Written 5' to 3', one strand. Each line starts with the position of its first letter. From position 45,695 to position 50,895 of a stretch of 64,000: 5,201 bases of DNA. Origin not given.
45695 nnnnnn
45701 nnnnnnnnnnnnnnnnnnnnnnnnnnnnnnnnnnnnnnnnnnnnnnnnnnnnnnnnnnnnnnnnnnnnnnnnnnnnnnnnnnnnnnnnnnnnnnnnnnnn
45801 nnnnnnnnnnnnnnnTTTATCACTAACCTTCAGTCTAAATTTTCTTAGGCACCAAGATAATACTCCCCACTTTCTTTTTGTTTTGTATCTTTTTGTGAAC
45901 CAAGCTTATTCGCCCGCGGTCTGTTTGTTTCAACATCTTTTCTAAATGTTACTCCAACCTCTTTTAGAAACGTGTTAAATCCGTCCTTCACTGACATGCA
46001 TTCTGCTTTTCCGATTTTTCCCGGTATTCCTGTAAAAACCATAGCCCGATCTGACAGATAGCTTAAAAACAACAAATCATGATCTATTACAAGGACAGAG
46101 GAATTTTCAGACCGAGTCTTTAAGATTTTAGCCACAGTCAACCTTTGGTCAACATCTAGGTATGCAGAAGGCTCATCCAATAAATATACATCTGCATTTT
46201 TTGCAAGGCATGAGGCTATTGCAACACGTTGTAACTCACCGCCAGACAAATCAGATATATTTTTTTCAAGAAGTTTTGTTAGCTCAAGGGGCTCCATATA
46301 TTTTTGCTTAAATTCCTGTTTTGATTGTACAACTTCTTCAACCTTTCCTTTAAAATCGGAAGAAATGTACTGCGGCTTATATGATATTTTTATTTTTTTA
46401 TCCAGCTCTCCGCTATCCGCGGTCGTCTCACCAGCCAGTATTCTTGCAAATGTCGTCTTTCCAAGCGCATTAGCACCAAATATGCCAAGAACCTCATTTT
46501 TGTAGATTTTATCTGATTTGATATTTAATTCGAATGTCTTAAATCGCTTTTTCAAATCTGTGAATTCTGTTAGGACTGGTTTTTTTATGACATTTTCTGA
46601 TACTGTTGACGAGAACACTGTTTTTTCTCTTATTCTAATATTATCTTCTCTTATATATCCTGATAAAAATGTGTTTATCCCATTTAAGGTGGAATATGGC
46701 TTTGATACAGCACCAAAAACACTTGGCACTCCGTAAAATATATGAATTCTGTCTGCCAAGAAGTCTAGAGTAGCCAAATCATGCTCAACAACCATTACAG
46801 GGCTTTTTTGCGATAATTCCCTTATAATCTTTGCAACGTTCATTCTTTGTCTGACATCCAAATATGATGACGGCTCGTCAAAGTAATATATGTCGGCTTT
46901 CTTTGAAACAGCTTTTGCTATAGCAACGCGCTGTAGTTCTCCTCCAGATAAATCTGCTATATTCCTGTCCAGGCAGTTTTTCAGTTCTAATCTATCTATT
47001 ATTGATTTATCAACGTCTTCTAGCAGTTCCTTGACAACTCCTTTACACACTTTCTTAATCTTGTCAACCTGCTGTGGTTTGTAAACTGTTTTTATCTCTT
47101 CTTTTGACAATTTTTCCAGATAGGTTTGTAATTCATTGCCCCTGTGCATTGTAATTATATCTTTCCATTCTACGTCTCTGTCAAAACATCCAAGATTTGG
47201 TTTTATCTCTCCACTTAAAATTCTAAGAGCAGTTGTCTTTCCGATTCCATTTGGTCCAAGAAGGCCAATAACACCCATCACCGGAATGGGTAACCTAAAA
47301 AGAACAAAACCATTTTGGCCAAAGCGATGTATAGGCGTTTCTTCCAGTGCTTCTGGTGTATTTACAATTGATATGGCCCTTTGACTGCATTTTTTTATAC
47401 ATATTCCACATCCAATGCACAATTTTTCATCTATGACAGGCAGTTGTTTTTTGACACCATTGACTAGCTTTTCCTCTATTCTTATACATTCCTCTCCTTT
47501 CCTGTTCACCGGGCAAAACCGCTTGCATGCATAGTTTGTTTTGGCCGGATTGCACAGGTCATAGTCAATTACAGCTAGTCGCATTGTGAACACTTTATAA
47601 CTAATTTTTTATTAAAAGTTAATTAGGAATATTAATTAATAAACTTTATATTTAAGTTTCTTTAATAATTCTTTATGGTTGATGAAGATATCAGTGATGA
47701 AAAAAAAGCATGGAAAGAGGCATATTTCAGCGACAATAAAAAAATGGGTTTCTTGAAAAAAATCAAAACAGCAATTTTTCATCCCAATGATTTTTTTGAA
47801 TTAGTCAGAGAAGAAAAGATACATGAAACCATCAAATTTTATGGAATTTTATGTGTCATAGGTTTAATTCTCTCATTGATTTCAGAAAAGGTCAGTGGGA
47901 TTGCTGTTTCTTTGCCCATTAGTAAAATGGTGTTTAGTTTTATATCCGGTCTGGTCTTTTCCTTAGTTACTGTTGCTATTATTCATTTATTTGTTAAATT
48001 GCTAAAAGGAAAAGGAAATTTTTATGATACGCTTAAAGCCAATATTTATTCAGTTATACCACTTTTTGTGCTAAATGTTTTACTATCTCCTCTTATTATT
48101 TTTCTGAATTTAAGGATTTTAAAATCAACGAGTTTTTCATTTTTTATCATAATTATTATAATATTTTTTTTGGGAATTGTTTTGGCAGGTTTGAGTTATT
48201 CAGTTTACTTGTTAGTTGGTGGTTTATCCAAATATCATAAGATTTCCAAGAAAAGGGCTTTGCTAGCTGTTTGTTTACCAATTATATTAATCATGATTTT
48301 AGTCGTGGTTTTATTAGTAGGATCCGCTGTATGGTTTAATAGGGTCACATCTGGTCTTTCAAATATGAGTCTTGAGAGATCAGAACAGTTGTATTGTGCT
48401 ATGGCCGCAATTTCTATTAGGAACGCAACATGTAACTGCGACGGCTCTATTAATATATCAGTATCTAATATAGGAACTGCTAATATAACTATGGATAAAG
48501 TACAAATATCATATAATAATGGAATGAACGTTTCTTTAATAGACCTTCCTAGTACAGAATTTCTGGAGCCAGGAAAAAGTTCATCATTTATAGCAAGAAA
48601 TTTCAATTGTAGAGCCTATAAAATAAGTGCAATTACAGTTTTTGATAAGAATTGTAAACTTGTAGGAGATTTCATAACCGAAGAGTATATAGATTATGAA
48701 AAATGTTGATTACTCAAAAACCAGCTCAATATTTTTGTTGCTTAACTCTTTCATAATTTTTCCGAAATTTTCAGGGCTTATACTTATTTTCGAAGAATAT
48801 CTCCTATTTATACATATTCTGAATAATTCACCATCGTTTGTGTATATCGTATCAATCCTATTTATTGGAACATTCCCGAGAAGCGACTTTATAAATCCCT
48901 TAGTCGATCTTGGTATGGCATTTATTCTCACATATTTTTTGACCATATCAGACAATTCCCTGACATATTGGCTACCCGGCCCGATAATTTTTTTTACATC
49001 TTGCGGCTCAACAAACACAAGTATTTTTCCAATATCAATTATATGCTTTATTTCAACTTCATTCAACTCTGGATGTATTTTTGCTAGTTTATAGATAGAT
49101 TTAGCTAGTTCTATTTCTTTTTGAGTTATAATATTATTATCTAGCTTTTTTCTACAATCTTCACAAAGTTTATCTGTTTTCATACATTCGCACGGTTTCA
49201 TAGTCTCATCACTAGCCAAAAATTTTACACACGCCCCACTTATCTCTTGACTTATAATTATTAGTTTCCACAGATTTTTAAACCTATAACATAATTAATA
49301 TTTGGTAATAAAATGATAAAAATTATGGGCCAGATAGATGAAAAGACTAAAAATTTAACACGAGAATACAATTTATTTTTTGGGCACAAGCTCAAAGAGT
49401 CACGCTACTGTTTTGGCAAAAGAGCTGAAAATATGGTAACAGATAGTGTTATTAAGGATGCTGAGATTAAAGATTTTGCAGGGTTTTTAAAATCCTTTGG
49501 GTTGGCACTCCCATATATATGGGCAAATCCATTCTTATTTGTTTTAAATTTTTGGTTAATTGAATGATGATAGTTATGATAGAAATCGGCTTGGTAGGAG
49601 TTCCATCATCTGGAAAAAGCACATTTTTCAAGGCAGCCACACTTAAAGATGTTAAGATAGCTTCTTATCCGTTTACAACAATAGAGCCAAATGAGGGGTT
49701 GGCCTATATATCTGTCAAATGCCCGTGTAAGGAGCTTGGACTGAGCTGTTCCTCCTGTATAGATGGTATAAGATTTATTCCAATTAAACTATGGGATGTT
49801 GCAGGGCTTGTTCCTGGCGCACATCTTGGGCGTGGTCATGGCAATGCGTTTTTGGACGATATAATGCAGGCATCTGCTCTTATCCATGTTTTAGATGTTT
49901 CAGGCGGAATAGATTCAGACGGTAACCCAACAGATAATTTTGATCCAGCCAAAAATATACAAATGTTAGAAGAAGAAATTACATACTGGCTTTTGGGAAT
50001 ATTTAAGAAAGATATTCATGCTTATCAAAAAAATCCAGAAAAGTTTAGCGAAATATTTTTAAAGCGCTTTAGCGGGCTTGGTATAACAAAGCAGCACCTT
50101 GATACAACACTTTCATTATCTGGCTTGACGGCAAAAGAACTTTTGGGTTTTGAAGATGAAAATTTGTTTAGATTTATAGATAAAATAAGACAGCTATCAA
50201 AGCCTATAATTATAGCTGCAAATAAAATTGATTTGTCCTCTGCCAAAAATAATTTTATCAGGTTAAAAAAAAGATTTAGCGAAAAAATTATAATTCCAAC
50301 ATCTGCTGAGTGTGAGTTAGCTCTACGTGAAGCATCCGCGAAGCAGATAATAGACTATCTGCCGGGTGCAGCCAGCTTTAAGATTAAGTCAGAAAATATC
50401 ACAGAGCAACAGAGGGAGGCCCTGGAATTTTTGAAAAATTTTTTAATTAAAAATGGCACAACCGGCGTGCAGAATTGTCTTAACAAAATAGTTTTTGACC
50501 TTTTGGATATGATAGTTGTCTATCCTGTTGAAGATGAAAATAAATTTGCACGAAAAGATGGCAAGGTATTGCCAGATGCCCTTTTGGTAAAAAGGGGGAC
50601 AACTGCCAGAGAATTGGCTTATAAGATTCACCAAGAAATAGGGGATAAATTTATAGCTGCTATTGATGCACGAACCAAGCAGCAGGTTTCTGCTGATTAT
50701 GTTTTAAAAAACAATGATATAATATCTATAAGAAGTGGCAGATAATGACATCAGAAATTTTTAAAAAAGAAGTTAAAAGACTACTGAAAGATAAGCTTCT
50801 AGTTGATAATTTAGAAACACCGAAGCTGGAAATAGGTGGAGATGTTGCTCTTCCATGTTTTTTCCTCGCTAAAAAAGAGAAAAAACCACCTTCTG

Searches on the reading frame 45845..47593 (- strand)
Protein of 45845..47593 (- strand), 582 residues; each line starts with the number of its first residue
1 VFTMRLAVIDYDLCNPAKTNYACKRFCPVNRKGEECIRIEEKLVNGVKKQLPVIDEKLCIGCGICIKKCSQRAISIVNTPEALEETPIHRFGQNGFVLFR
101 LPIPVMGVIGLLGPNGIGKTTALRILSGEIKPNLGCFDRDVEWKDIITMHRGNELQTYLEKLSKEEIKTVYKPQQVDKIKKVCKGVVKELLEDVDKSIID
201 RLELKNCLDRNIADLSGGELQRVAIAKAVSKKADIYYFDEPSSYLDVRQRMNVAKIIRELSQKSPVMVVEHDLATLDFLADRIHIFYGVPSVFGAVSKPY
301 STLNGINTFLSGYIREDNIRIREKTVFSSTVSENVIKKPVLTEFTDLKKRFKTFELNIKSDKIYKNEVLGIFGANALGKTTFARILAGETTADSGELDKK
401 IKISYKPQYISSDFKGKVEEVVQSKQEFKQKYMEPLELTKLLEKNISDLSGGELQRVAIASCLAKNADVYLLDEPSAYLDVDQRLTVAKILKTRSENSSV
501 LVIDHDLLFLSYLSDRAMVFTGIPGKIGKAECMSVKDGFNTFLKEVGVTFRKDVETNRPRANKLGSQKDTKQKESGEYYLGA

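Call 47: search_protein_families(library=pfam, proteins=[window:45845-47593:-], max_evalue=0.001)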
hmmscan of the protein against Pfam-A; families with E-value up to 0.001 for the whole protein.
window:45845-47593:- (582 aa): 11 families
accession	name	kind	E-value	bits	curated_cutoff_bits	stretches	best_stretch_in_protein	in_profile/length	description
PF00005.33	ABC_tran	-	1.3e-40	139.6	25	2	362-476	7-136/137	ABC transporter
PF02463.25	SMC_N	-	2e-14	54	40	2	316-506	94-198/220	RecF/RecN/SMC N terminal domain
PF13304.12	AAA_21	-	4.7e-11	43.7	27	0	109-144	2-43/304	AAA domain, putative AbiEii toxin, Type IV TA system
PF04068.21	Fer4_RLI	-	6.7e-10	39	23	1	4-34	1-34/35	Possible Fer4-like domain in RNase L inhibitor, RLI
PF00037.32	Fer4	-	1.9e-05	24.7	21.1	1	52-74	1-23/24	4Fe-4S binding domain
PF13237.11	Fer4_10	-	2.5e-05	24.5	25.5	0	52-75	2-27/53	4Fe-4S dicluster domain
PF00004.35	AAA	-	5.1e-05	24.2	21.2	0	111-134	3-26/131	ATPase family associated with various cellular activities (AAA)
PF12837.12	Fer4_6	-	0.00022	21.5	25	1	52-70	2-20/24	4Fe-4S binding domain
PF05496.18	RuvB_N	-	0.0003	21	27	0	341-392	6-59/159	Holliday junction DNA helicase RuvB P-loop domain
PF20720.3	nSTAND3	-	0.00035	20.7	27.2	0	360-394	11-45/155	Novel STAND NTPase 3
PF13238.12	AAA_18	-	0.00074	20.4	29.4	0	109-207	1-85/128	AAA domain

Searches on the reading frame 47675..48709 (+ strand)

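Call 47: search_protein_families(library=pfam, proteins=[window:47675-48709:+], max_evalue=0.001)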
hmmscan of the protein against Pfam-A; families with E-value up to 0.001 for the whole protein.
window:47675-48709:+ (344 aa): 1 family
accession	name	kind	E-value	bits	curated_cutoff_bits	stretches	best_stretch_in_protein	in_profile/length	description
PF04893.22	Yip1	-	1.9e-20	73.9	28.6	1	33-212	3-172/173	Yip1 domain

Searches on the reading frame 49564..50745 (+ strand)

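Call 104: search_protein_families(library=pfam, proteins=[window:49564-50745:+], max_evalue=0.001)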
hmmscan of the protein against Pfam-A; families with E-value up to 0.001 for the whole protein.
window:49564-50745:+ (393 aa): 4 families
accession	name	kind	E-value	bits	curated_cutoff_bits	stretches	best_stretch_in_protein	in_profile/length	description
PF08438.16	YGR210-like_G4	-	2.6e-35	121.6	24.7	1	218-324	1-108/108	Obg-like GTPase YGR210-like, G4 motif-containing domain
PF01926.29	MMR_HSR1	-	3.5e-15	56.5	21.9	1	7-118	1-91/113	50S ribosome-binding GTPase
PF02824.27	TGS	-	1.3e-13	51.2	22.2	1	332-389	7-58/60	TGS domain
PF02421.24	FeoB_N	-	2.9e-06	27.3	27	1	7-47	2-42/156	Ferrous iron transport protein B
